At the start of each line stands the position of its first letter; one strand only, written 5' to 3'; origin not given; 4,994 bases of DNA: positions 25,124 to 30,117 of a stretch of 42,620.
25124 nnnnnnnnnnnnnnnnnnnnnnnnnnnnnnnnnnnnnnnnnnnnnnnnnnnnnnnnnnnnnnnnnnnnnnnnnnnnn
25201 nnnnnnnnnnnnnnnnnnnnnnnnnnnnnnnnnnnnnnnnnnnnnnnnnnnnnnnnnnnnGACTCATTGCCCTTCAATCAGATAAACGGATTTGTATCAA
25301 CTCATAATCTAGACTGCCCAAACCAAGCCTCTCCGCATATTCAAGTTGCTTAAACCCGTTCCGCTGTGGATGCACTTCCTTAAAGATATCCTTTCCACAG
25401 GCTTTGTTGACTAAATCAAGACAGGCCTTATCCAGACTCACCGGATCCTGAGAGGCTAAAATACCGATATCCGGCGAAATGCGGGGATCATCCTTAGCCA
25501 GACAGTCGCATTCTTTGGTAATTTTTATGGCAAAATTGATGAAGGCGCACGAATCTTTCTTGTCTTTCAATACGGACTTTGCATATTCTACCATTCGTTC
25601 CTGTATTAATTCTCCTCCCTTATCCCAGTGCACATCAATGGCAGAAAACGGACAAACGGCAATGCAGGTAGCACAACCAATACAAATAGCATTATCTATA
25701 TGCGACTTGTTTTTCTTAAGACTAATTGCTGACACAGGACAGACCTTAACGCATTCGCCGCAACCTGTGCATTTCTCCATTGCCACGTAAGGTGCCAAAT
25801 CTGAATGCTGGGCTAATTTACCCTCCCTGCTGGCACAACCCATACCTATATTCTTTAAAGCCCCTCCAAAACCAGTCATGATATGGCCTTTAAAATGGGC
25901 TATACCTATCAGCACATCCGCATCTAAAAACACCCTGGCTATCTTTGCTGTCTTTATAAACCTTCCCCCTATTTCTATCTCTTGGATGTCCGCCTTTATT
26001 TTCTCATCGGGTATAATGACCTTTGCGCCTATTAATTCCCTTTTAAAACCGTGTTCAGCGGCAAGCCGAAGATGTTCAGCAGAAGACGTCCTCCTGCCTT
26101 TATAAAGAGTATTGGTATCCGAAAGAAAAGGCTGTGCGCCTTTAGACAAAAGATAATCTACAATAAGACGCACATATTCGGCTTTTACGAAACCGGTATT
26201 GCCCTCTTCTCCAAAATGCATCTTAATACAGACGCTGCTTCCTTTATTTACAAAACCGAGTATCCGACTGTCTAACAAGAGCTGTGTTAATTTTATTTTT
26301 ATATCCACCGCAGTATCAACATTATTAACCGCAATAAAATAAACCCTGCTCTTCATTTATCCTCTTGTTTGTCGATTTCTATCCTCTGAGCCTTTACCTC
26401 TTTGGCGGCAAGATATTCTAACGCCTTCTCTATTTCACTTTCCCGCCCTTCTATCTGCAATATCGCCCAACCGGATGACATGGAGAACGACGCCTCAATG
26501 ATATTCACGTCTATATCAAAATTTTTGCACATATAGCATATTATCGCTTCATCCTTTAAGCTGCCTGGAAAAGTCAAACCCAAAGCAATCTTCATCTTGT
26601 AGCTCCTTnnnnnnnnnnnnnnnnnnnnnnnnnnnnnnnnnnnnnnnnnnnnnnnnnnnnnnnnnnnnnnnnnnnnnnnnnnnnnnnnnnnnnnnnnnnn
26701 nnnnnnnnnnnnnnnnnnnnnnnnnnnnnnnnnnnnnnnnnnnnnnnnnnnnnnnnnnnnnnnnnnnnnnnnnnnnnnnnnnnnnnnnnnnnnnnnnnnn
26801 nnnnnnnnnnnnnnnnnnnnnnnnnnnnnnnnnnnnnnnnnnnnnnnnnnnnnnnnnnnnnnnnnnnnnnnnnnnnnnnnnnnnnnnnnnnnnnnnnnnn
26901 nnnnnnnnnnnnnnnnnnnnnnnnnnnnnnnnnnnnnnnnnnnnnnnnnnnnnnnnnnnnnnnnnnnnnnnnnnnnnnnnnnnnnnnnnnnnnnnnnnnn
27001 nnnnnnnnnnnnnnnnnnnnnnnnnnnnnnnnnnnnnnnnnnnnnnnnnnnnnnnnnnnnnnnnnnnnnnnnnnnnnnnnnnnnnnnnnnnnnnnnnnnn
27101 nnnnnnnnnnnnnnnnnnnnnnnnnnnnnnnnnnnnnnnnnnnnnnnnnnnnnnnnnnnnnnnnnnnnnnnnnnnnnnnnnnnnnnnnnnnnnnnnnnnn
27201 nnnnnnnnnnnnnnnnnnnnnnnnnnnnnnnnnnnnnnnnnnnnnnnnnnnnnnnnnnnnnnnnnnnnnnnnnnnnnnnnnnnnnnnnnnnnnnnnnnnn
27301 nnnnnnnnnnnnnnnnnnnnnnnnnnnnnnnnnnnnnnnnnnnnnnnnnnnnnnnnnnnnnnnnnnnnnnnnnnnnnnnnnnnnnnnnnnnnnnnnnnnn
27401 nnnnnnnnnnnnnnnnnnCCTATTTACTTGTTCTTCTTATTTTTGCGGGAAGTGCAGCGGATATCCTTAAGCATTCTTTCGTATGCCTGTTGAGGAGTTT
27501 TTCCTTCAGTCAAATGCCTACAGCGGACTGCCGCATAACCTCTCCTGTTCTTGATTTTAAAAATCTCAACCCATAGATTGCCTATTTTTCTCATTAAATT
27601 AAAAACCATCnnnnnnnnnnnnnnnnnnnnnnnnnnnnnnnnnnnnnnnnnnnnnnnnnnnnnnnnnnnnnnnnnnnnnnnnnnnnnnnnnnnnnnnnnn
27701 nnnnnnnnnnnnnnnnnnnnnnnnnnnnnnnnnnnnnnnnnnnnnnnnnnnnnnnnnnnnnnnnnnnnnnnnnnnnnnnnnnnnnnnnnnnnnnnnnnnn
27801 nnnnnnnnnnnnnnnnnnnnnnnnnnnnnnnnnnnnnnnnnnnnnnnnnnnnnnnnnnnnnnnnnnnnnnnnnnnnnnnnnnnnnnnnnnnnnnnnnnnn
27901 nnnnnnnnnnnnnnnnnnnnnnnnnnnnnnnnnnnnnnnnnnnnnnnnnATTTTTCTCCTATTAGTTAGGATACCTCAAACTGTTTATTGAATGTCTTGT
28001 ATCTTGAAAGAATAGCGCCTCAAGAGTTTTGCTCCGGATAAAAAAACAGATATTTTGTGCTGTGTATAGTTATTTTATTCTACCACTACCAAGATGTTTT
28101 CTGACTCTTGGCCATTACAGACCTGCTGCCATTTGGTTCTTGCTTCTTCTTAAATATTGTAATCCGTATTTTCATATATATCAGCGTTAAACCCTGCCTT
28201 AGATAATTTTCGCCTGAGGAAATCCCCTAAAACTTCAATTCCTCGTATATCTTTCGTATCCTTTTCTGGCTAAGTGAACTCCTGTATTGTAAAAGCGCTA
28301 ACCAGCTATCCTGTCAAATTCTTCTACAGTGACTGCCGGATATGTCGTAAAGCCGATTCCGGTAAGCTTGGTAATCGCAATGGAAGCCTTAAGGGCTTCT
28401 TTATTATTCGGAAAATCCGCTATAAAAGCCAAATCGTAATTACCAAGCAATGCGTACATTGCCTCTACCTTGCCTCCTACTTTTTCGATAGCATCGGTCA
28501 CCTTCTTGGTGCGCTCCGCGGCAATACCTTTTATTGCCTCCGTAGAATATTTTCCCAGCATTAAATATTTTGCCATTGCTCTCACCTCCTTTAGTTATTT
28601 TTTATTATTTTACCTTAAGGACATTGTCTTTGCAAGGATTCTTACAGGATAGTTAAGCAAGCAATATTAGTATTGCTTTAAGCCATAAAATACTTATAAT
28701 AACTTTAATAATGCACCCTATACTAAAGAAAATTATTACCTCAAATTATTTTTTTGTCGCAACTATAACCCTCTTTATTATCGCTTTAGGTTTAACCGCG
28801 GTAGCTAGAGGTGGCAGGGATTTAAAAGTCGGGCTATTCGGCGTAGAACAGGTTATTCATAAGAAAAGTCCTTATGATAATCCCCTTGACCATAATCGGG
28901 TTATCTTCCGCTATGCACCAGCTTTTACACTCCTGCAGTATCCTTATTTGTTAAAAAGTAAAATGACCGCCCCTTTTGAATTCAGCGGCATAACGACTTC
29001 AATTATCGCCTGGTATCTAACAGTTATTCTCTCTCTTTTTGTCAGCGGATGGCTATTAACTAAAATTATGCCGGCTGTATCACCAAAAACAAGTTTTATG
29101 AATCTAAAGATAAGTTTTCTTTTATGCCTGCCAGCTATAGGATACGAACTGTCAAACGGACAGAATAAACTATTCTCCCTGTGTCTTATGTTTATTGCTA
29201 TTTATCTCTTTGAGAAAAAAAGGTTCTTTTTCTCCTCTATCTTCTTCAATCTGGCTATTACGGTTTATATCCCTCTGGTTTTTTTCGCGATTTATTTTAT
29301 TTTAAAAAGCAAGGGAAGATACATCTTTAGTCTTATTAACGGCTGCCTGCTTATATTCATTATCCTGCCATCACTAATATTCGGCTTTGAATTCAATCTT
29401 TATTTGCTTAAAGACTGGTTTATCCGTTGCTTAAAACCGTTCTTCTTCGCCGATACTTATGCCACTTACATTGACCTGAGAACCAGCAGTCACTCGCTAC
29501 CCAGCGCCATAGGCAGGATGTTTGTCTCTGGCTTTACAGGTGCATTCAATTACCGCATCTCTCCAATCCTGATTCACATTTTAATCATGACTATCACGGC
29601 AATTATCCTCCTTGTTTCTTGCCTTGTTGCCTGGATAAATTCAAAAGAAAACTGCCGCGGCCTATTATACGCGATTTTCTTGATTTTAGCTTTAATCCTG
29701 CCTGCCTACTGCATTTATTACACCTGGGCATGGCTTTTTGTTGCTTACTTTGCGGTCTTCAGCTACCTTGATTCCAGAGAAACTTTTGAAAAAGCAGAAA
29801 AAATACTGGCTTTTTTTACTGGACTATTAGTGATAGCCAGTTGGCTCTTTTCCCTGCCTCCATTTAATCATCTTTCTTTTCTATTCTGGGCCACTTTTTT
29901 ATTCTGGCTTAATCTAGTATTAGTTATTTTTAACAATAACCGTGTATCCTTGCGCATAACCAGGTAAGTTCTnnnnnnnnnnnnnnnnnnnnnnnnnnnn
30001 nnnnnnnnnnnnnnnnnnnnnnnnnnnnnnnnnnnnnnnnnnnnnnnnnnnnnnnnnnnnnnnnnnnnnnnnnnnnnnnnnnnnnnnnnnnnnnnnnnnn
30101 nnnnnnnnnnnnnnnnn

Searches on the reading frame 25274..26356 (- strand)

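Call 77: search_protein_families(library=pfam, proteins=[window:25274-26356:-], max_evalue=0.0001)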
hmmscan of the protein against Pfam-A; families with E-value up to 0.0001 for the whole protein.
window:25274-26356:- (360 aa): 14 families
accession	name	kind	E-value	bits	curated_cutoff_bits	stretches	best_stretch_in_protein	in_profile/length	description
PF04015.17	DUF362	-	7.6e-46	157.1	24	1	42-314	1-200/200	Domain of unknown function (DUF362)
PF00037.32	Fer4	-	2.1e-13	49.9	21.1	1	190-212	2-24/24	4Fe-4S binding domain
PF12837.12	Fer4_6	-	1.3e-12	47.5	25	2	189-211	2-24/24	4Fe-4S binding domain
PF13237.11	Fer4_10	-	1.2e-11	44.8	25.5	1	192-236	5-53/53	4Fe-4S dicluster domain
PF14697.11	Fer4_21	-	5.5e-11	42.9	35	1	191-240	3-57/59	4Fe-4S dicluster domain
PF12838.12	Fer4_7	-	3.2e-10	40.8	27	1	195-239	1-52/52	4Fe-4S dicluster domain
PF13187.11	Fer4_9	-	5.2e-10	39.6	27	1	195-239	1-51/52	4Fe-4S dicluster domain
PF25160.1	LdpA_Fe-S-bd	-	7.3e-10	38.9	27.6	1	202-242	9-45/49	LdpA Fe-S cluster-binding domain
PF12797.12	Fer4_2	-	1.4e-09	37.7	24.5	1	189-208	3-22/22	4Fe-4S binding domain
PF13484.11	Fer4_16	-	2.1e-07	32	30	0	195-214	1-20/66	4Fe-4S double cluster binding domain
PF12800.12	Fer4_4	-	3.2e-07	30.6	24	0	194-208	2-16/17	4Fe-4S binding domain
PF12798.12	Fer4_3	-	3.9e-06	27.7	27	0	196-210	1-15/15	4Fe-4S binding domain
PF13183.11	Fer4_8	-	9.1e-06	26.6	27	0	193-212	2-21/68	4Fe-4S dicluster domain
PF09861.14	Lar_N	-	9e-05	22.2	23.3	0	137-186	145-194/204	Lactate racemase N-terminal domain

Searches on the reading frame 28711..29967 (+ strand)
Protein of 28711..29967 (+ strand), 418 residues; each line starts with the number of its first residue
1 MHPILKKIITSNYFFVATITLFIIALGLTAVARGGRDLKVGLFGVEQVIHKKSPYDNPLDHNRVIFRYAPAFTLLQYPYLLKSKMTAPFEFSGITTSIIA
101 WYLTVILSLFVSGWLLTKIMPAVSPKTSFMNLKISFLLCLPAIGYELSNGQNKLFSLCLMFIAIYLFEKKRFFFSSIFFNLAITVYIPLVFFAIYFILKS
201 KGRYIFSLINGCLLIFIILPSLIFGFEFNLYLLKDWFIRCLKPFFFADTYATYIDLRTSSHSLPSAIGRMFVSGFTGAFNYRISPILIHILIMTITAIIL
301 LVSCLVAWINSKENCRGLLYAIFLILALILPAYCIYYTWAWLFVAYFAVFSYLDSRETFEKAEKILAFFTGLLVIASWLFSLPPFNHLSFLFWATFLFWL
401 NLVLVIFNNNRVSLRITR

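Call 77: search_protein_families(library=pfam, proteins=[window:28711-29967:+], max_evalue=0.0001)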
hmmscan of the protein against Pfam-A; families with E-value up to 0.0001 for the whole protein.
window:28711-29967:+ (418 aa): 1 family
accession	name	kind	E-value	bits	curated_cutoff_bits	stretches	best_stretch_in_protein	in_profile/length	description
PF09594.16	GT87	-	2.2e-10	41.1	25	1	86-323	11-231/237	Glycosyltransferase family 87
